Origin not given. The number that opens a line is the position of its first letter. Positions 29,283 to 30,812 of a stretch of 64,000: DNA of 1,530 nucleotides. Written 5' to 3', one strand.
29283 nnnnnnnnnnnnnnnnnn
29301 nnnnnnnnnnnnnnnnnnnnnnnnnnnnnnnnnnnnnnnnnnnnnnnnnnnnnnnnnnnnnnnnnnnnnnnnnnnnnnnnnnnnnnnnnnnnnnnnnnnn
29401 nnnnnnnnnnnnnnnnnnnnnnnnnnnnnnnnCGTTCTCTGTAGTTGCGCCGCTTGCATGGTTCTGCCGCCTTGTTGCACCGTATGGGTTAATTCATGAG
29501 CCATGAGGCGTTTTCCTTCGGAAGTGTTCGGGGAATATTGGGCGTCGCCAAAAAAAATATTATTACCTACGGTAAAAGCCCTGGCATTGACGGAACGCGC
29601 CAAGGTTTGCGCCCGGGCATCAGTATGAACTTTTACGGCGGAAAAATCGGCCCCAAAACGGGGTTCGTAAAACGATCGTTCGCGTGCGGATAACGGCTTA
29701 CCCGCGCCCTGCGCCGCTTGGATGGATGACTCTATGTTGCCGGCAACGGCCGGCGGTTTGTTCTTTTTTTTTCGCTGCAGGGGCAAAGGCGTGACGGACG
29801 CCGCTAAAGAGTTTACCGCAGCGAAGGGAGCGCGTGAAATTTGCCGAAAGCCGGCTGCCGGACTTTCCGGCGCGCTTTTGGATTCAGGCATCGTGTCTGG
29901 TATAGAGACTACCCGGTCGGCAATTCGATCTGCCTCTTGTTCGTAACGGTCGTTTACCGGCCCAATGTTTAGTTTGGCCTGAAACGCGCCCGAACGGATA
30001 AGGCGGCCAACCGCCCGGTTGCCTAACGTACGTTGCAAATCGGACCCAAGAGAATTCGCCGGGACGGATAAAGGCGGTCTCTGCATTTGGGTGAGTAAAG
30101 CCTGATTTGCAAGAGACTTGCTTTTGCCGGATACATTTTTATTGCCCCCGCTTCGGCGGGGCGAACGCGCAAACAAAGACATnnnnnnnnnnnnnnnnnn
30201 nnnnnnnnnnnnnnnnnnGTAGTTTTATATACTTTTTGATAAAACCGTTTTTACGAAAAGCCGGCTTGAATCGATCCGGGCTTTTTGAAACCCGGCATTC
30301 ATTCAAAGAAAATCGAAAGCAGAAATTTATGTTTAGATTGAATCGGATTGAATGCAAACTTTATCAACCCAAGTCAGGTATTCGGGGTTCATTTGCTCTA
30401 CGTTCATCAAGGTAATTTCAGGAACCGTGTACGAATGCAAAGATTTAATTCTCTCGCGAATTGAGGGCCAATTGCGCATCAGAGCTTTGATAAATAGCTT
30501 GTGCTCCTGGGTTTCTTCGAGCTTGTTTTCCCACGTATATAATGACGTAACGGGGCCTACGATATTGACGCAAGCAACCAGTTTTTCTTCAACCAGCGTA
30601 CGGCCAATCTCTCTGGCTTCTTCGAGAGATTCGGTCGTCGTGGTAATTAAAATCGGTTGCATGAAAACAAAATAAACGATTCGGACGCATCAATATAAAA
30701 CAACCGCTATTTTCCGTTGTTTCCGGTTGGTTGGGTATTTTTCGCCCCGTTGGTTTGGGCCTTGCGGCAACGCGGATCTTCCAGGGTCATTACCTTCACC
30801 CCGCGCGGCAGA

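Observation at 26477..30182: Pair of DUF4157 (HExxH) proteins; one carries PG-binding repeats and an M23 peptidase, like a polymorphic cell-wall toxin without a visible secretion system or immunity gene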

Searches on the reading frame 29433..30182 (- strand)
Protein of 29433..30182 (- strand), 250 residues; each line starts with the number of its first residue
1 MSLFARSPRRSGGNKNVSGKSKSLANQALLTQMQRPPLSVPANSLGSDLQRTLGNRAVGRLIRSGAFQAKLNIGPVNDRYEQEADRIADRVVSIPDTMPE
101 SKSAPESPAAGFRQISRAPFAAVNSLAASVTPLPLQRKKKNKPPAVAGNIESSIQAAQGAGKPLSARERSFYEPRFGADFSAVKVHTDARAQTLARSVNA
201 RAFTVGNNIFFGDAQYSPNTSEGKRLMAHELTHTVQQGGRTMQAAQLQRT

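Call 22: find_related_loci(query=window:29433-30182:-, collection=genome_contigs, flank=10000)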
Query window:29433-30182:- (250 aa) in genome_contigs; peptide patterns used: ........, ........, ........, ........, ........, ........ (x = any residue, [..] = any of these).
194 stretches matched a pattern; 11 encode a relative of the query (tblastn E <= 1e-3); 11 distinct loci.
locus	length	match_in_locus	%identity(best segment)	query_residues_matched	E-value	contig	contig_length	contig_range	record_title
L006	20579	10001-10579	58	49-240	7e-70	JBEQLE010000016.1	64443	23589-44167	MAG: Leptospirales bacterium isolate Y21TTR20magb6s NODE_16_length_64443_cov_5.041652, whole genome shotgun sequence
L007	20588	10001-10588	48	49-242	3e-51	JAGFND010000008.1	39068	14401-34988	MAG: Candidatus Methanoperedens sp. isolate Fe_173 PPOFJMJL_8, whole genome shotgun sequence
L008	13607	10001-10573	48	49-237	1e-49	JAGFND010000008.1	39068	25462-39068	MAG: Candidatus Methanoperedens sp. isolate Fe_173 PPOFJMJL_8, whole genome shotgun sequence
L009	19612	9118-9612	43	50-237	5e-40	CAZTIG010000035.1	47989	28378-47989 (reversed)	MAG TPA_asm: uncultured Chloroflexia bacterium isolate binchicken_co26_208 genome assembly, contig: NODE_1154_length_479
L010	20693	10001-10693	38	37-239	4e-39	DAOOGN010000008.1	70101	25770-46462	MAG TPA_asm: Anaerolineae bacterium isolate AMR_MDS_4430 NODE_400_length_70101_cov_32.847015, whole genome shotgun seque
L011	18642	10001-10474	42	70-249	8e-38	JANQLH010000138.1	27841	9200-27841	MAG: SAR324 cluster bacterium isolate PL25a_bin.53 k99_2189679, whole genome shotgun sequence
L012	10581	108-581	43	58-238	8e-38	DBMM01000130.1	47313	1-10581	MAG TPA_asm: Geobacter sp. UBA698 UBA698_contig_1812, whole genome shotgun sequence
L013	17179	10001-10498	41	67-243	3e-34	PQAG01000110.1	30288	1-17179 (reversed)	MAG: Nitrosomonadales bacterium isolate FeB_15 contig_12681, whole genome shotgun sequence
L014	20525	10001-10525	38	67-249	4e-30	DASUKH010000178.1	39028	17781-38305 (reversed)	MAG TPA_asm: Stellaceae bacterium isolate SMAG_U1509 k141_1111943, whole genome shotgun sequence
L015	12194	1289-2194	51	49-239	7e-30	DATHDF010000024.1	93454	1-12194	MAG TPA_asm: Dissulfurispiraceae bacterium isolate SMAG_U12386 k141_513605, whole genome shotgun sequence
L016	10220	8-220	66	167-237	8e-30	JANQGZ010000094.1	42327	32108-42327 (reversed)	MAG: SAR324 cluster bacterium isolate PL23b_bin.72 k99_2328936, whole genome shotgun sequence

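Call 70: search_protein_families(library=pfam, alignment_id=A3, max_evalue=0.00001)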
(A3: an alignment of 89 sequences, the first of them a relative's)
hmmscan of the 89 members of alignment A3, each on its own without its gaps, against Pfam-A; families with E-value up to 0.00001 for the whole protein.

A. member 1, L009:455-1510:- (352 aa): 0 families

B. families by the number of members that match (of 89 scanned): 63 families (the first 25 are shown)
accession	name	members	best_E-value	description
PF13699.11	eCIS_core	12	5e-33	eCIS core domain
PF06841.18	Phage_T4_gp19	5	9.4e-44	T4-like virus tail tube protein gp19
PF00005.33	ABC_tran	3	1.7e-31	ABC transporter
PF00004.35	AAA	3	1.7e-26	ATPase family associated with various cellular activities (AAA)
PF00155.27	Aminotran_1_2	2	8e-54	Aminotransferase class I and II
PF02826.25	2-Hacid_dh_C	2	1e-43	D-isomer specific 2-hydroxyacid dehydrogenase, NAD binding domain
PF22977.2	WHD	2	2.9e-39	Winged helix domain, variant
PF14065.11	Pvc16_N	2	9.6e-33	Pvc16 N-terminal domain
PF00881.29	Nitroreductase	2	6.5e-28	Nitroreductase family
PF00389.36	2-Hacid_dh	2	3.4e-18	D-isomer specific 2-hydroxyacid dehydrogenase, catalytic domain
PF00535.33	Glycos_transf_2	2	3.5e-13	Glycosyl transferase family 2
PF06541.16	ABC_trans_CmpB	2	2.1e-12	Putative ABC-transporter type IV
PF14521.12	Aspzincin_M35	2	6.9e-11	Lysine-specific metallo-endopeptidase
PF10282.15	Lactonase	1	3e-127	Lactonase, 7-bladed beta-propeller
PF19268.4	CIS_TMP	1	8.4e-108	Contractile injection system tape measure protein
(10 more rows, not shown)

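Call 72: search_protein_families(library=pfam, proteins=[L010:13551-15206:+, L010:15261-15734:+, L010:15828-16271:+, L010:16351-16905:+, L011:11826-12338:+, L011:12412-12807:+, L016:2470-2997:+, L016:3058-3453:+, L009:15016-15453:+, L015:263-718:+], max_evalue=0.00001)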
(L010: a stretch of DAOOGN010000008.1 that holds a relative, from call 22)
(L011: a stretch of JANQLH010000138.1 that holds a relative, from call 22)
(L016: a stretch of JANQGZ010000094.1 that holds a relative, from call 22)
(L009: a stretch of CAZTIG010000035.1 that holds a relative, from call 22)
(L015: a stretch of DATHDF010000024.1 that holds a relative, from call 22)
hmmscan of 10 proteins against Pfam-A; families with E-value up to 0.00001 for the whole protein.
L010:13551-15206:+ (552 aa): 2 families
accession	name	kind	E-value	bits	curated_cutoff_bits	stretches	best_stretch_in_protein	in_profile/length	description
PF04984.19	Phage_sheath_1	-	4.1e-24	85.7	31.4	1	299-437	31-168/168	Phage tail sheath protein subtilisin-like domain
PF17482.7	Phage_sheath_1C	-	6.2e-19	68.4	26.9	1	438-544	1-102/104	Phage tail sheath C-terminal domain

L010:15261-15734:+ (158 aa): 1 family
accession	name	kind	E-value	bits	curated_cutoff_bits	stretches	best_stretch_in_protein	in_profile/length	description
PF06841.18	Phage_T4_gp19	-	1.7e-27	96.3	28.2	1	16-150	2-134/134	T4-like virus tail tube protein gp19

L010:15828-16271:+ (148 aa): 1 family
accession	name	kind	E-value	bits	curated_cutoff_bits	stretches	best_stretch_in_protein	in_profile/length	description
PF06841.18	Phage_T4_gp19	-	5.2e-34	117.4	28.2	1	10-145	2-134/134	T4-like virus tail tube protein gp19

L010:16351-16905:+ (185 aa): 1 family
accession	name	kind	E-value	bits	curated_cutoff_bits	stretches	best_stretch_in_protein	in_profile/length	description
PF06841.18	Phage_T4_gp19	-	1.2e-15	58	28.2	1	26-141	2-116/134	T4-like virus tail tube protein gp19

L011:11826-12338:+ (171 aa): 1 family
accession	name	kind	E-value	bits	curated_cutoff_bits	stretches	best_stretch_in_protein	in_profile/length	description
PF06541.16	ABC_trans_CmpB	-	2.1e-11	44.7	25.9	1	55-144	41-123/151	Putative ABC-transporter type IV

L011:12412-12807:+ (132 aa): 0 families

L016:2470-2997:+ (176 aa): 1 family
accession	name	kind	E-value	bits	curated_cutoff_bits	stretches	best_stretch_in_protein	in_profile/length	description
PF06541.16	ABC_trans_CmpB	-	2.1e-12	47.9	25.9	1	57-137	43-115/151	Putative ABC-transporter type IV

L016:3058-3453:+ (132 aa): 0 families

L009:15016-15453:+ (146 aa): 1 family
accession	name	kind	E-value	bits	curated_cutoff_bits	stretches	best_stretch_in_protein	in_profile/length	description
PF06841.18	Phage_T4_gp19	-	9.4e-44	148.9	28.2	1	12-143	1-134/134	T4-like virus tail tube protein gp19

L015:263-718:+ (152 aa): 0 families

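Call 73: search_protein_families(library=pfam, proteins=[L009:15520-17760:+, L009:10750-12702:-, L011:4579-6495:+, L011:8459-9796:+, L013:716-3913:+, L013:12219-14717:+, L014:11686-13923:-, L015:3216-4181:+, L016:1504-2436:+, L012:4822-6429:+], max_evalue=0.00001)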
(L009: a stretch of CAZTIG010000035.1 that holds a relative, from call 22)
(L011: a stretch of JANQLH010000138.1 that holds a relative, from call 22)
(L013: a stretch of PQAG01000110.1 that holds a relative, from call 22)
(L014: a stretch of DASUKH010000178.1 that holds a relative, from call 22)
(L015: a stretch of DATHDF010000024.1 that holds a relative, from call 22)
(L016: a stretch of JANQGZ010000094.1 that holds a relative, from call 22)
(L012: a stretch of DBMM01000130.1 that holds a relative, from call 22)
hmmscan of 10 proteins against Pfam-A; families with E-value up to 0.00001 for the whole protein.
L009:15520-17760:+ (747 aa): 1 family
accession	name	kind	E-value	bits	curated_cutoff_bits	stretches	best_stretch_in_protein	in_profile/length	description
PF13699.11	eCIS_core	-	4.5e-17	62.4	22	1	517-591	1-75/79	eCIS core domain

L009:10750-12702:- (651 aa): 0 families

L011:4579-6495:+ (639 aa): 1 family
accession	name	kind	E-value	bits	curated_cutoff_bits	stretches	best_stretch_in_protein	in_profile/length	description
PF19268.4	CIS_TMP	-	8.4e-108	362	27.8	1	5-637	1-463/463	Contractile injection system tape measure protein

L011:8459-9796:+ (446 aa): 2 families
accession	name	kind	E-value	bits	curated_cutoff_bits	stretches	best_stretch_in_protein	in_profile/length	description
PF00004.35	AAA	-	1.7e-26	93.6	21.2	1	242-366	2-130/131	ATPase family associated with various cellular activities (AAA)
PF22977.2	WHD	-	8.6e-06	26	27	0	58-182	104-214/221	Winged helix domain, variant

L013:716-3913:+ (1066 aa): 1 family
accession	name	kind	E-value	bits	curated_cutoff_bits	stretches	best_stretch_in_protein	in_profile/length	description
PF04865.19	Baseplate_J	-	1.4e-07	31.5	21.1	1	818-1000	73-254/255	Baseplate J-like protein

L013:12219-14717:+ (833 aa): 3 families
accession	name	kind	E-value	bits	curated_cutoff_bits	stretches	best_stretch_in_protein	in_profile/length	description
PF13699.11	eCIS_core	-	6.3e-32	110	22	1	120-196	1-77/79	eCIS core domain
PF01471.23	PG_binding_1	-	1.4e-08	35.2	23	1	246-308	4-57/57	Putative peptidoglycan binding domain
PF14521.12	Aspzincin_M35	-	4.2e-08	34.1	30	1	507-634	8-137/142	Lysine-specific metallo-endopeptidase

L014:11686-13923:- (746 aa): 0 families

L015:3216-4181:+ (322 aa): 0 families

L016:1504-2436:+ (311 aa): 6 families
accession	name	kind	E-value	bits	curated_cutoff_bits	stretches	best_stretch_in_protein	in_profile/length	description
PF12799.13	LRR_4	-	2.5e-25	88.4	27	2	100-138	1-40/44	Leucine Rich repeats (2 copies)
PF13855.12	LRR_8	-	1.9e-20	72.8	27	2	100-156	1-61/61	Leucine rich repeat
PF14580.12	LRR_9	-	2.5e-14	53.7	30.5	1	213-293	46-128/175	Leucine-rich repeat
PF00560.39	LRR_1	-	5.6e-12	43.8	20.6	0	145-161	1-17/23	Leucine Rich Repeat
PF13516.12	LRR_6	-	3.2e-11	42.8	23.4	0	209-222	3-16/24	Leucine Rich repeat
PF23598.1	LRR_14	-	3.9e-09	36.2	40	1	146-290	2-151/353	Leucine-rich repeat region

L012:4822-6429:+ (536 aa): 2 families
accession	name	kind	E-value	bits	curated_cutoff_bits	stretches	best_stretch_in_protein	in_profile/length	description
PF00664.28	ABC_membrane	-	1e-41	143.9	28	1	21-251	43-273/274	ABC transporter transmembrane region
PF00005.33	ABC_tran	-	9.5e-31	107.7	25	1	313-460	1-136/137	ABC transporter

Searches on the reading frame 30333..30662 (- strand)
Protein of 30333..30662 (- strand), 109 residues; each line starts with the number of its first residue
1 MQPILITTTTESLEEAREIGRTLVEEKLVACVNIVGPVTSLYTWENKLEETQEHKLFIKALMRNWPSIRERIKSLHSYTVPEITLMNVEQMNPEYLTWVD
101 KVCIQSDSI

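Call 6: search_protein_families(library=pfam, proteins=[window:30333-30662:-], max_evalue=0.001)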
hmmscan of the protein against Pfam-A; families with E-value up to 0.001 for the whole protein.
window:30333-30662:- (109 aa): 1 family
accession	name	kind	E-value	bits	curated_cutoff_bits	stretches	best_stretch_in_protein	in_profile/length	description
PF03091.20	CutA1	-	5.6e-34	116.3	22.4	1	5-101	2-98/99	CutA1 divalent ion tolerance protein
